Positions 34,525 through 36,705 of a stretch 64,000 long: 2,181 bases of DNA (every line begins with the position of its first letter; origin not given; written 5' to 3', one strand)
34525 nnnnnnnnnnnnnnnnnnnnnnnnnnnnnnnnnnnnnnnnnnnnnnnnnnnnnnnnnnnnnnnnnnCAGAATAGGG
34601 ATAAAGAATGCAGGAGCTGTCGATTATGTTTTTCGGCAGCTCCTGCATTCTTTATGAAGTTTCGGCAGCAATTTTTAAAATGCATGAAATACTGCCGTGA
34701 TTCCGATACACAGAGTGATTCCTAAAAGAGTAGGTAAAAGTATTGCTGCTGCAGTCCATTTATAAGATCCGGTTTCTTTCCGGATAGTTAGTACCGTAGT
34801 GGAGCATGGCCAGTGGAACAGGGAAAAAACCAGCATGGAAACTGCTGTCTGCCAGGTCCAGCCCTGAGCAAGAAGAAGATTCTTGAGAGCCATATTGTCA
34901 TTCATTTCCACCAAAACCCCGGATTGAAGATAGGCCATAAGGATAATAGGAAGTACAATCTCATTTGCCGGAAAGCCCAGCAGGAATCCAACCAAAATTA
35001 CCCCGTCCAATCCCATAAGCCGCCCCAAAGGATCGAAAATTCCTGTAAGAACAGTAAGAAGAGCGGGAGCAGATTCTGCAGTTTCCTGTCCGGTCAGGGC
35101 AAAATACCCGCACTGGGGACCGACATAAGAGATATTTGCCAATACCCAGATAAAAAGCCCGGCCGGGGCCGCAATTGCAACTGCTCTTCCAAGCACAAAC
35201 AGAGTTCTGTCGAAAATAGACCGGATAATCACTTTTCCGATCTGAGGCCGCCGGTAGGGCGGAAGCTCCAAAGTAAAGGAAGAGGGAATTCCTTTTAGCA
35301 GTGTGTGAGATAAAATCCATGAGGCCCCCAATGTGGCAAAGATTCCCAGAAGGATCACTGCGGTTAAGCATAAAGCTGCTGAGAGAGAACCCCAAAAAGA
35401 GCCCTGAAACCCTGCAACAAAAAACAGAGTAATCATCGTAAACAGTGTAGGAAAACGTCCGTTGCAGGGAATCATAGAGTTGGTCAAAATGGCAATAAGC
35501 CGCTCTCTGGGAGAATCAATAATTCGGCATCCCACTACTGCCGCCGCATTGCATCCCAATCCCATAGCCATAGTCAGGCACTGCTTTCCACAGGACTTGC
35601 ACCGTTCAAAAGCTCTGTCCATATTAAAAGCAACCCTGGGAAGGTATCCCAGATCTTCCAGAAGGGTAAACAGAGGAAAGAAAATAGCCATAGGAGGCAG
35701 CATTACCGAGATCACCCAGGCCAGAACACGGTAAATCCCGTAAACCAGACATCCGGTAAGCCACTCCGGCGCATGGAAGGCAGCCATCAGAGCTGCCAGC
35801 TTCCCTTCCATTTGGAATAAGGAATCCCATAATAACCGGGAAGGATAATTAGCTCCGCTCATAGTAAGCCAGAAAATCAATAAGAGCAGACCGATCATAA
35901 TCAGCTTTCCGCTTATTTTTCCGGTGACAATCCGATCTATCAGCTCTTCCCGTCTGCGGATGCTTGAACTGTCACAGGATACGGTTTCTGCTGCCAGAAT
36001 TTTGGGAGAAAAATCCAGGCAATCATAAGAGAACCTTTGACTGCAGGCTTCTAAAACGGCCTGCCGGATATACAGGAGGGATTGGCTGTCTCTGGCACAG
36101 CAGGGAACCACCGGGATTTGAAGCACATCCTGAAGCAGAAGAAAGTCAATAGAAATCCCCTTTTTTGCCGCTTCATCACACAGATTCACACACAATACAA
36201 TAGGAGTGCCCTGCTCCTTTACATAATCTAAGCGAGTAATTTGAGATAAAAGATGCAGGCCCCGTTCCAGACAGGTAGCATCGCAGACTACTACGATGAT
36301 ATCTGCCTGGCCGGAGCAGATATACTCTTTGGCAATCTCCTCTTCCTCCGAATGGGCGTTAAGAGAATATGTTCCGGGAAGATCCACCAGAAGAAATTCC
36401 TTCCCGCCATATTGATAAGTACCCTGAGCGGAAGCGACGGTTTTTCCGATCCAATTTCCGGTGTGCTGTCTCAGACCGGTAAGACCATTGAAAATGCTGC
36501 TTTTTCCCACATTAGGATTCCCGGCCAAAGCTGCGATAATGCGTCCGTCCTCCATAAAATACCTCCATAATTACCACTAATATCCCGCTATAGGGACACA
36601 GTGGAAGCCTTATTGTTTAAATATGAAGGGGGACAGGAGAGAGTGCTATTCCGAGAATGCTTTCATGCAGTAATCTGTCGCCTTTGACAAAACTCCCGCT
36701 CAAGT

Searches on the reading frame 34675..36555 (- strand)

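Call 15: search_protein_families(library=pfam, proteins=[window:34675-36555:-], max_evalue=0.001)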
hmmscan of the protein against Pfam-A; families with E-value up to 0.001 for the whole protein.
window:34675-36555:- (626 aa): 6 families
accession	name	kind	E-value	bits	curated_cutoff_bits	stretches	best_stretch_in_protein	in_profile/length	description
PF02421.24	FeoB_N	-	1.1e-49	168.4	27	1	8-164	3-153/156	Ferrous iron transport protein B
PF07670.19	Gate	-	4.3e-29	101.5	29.6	2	284-375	3-101/104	Nucleoside recognition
PF01926.29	MMR_HSR1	-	5.8e-19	68.7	21.9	1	9-124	3-112/113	50S ribosome-binding GTPase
PF07664.17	FeoB_C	-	2.5e-16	59.6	26.6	1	398-446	2-51/54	Ferrous iron transport protein B C terminus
PF09439.16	SRPRB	-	0.00013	21.9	25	1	10-119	8-112/178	Signal recognition particle receptor beta subunit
PF00350.29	Dynamin_N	-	0.00092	19.7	27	0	52-94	101-139/168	Dynamin family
